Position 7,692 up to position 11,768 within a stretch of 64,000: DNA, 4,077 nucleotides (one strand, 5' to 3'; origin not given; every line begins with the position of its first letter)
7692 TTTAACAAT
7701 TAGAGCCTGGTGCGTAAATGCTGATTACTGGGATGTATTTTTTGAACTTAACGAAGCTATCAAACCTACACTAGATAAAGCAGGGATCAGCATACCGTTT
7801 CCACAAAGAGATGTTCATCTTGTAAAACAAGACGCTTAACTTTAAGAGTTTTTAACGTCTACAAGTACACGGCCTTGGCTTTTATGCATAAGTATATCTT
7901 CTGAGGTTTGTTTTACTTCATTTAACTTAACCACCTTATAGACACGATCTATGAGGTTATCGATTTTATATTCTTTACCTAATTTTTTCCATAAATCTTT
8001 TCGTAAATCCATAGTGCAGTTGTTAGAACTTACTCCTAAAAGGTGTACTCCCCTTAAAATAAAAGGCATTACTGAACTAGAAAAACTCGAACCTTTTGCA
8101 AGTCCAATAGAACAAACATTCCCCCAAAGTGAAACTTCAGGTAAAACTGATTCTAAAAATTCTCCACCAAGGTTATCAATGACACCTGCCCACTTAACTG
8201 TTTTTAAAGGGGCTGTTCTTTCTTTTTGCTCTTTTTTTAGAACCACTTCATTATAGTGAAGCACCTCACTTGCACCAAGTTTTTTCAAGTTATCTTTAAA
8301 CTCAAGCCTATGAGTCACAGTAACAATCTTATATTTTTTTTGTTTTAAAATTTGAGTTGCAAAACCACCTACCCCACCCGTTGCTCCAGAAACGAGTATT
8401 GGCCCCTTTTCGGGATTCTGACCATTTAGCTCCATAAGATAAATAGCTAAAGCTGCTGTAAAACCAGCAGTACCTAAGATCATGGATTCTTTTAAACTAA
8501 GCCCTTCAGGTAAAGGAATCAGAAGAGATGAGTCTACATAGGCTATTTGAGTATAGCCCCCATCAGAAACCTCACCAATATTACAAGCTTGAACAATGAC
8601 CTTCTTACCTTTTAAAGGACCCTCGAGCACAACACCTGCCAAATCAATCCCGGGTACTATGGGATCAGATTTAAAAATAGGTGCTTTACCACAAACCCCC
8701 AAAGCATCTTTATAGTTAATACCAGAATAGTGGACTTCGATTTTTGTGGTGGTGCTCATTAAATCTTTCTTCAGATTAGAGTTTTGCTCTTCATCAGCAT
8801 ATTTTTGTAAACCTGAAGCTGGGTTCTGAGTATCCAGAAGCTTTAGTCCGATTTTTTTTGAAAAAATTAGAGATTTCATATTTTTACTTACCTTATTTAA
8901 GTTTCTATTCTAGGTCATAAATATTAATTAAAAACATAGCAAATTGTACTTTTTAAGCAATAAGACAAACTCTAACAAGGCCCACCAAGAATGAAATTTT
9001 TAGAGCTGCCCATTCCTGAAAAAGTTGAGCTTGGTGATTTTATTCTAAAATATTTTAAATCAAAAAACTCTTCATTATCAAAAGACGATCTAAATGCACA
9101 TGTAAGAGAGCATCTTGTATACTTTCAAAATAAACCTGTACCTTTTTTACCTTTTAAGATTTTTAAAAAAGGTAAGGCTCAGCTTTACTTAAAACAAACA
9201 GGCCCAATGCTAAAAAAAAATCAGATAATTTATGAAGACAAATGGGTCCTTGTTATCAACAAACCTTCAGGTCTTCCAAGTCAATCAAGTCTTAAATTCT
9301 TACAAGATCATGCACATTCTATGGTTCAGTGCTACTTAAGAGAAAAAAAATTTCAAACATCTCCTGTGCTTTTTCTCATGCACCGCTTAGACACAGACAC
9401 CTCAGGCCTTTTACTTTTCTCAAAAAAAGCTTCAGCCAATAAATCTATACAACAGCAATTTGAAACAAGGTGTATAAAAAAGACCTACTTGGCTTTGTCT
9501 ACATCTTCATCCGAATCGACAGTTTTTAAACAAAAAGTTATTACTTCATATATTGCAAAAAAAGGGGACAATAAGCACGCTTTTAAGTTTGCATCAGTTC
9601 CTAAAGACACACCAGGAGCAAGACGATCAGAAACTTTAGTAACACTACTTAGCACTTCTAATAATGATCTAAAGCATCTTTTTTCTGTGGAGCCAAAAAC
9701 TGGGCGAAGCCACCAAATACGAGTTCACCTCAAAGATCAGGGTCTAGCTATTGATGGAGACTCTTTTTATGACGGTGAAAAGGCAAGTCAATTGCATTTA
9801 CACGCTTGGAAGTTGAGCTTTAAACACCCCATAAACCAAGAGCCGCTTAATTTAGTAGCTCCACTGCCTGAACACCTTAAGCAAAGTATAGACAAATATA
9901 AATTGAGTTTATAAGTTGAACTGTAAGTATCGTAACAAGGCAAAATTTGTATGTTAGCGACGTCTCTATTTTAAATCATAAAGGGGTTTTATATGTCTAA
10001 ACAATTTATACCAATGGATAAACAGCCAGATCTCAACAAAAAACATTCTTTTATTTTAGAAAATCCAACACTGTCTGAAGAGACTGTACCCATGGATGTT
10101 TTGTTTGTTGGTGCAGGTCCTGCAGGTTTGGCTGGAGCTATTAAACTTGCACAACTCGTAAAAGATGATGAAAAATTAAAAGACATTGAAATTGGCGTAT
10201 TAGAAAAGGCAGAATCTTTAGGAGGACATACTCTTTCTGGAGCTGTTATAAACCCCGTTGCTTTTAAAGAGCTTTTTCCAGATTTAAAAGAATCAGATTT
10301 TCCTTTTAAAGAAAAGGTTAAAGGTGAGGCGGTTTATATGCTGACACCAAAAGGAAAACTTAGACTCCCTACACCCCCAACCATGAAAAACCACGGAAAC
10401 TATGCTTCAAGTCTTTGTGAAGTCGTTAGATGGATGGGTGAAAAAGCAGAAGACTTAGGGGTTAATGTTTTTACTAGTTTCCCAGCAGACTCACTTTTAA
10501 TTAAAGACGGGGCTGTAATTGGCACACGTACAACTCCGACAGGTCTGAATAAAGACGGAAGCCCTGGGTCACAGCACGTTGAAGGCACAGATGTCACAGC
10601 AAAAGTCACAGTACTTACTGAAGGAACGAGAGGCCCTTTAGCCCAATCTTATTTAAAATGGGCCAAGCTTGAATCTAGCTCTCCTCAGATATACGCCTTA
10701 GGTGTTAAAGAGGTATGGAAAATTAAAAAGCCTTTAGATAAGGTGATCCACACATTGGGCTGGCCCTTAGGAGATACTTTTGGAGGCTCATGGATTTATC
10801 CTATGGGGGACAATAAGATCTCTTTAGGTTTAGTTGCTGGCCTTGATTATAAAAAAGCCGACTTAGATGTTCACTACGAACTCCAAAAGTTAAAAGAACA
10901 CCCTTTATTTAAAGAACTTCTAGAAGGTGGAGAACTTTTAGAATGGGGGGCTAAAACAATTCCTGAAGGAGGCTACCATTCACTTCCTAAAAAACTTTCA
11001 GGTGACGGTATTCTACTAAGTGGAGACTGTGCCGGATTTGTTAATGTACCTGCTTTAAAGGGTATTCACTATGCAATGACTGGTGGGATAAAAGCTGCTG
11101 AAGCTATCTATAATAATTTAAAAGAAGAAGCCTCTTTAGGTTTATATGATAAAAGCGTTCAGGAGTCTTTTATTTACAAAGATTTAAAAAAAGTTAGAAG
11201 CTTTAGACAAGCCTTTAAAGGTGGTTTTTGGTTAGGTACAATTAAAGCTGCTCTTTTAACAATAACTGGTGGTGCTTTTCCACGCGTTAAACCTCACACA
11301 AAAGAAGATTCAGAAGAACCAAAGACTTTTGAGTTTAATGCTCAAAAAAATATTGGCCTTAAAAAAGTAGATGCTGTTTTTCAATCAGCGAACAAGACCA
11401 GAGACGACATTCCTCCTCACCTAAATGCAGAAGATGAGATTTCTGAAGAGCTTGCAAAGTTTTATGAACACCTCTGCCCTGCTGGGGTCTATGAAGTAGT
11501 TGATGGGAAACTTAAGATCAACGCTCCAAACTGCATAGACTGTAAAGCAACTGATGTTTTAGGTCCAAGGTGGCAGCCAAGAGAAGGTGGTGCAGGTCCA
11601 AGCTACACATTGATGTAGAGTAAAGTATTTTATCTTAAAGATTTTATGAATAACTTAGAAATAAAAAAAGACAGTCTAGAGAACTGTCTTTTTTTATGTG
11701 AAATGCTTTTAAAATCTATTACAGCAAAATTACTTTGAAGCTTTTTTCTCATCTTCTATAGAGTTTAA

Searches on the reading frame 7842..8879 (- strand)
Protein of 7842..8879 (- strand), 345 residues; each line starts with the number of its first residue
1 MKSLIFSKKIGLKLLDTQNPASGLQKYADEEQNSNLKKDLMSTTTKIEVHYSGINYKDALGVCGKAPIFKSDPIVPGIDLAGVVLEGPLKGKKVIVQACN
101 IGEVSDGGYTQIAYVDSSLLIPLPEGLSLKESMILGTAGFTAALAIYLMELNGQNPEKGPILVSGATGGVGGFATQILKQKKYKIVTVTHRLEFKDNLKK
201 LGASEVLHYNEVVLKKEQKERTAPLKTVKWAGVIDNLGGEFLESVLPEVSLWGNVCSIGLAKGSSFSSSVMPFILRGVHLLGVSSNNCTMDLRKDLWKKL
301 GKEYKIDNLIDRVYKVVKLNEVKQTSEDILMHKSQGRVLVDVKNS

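Call 46: search_protein_families(library=pfam, proteins=[window:7842-8879:-], max_evalue=0.00001)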
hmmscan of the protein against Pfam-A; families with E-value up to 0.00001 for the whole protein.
window:7842-8879:- (345 aa): 2 families
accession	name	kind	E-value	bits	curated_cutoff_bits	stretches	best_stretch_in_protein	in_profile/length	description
PF00107.32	ADH_zinc_N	-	4.9e-11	43.1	31.8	1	169-296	1-123/129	Zinc-binding dehydrogenase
PF08240.17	ADH_N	-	6.5e-07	30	23.5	1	45-125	5-104/104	Alcohol dehydrogenase GroES-like domain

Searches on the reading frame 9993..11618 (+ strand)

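Call 46: search_protein_families(library=pfam, proteins=[window:9993-11618:+], max_evalue=0.00001)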
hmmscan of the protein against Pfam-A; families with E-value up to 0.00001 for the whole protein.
window:9993-11618:+ (541 aa): 3 families
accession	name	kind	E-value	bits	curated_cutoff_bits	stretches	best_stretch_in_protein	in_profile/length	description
PF21162.3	ETFQO_UQ-bd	-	6.5e-25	87.9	27.7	1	234-323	1-96/96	ETF-QO, ubiquinone-binding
PF05187.19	Fer4_ETF_QO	-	1.2e-11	45.1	24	1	455-539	4-104/104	Electron transfer flavoprotein-ubiquinone oxidoreductase, 4Fe-4S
PF00890.30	FAD_binding_2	-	1.1e-06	28.6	20.4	0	92-222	88-214/414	FAD binding domain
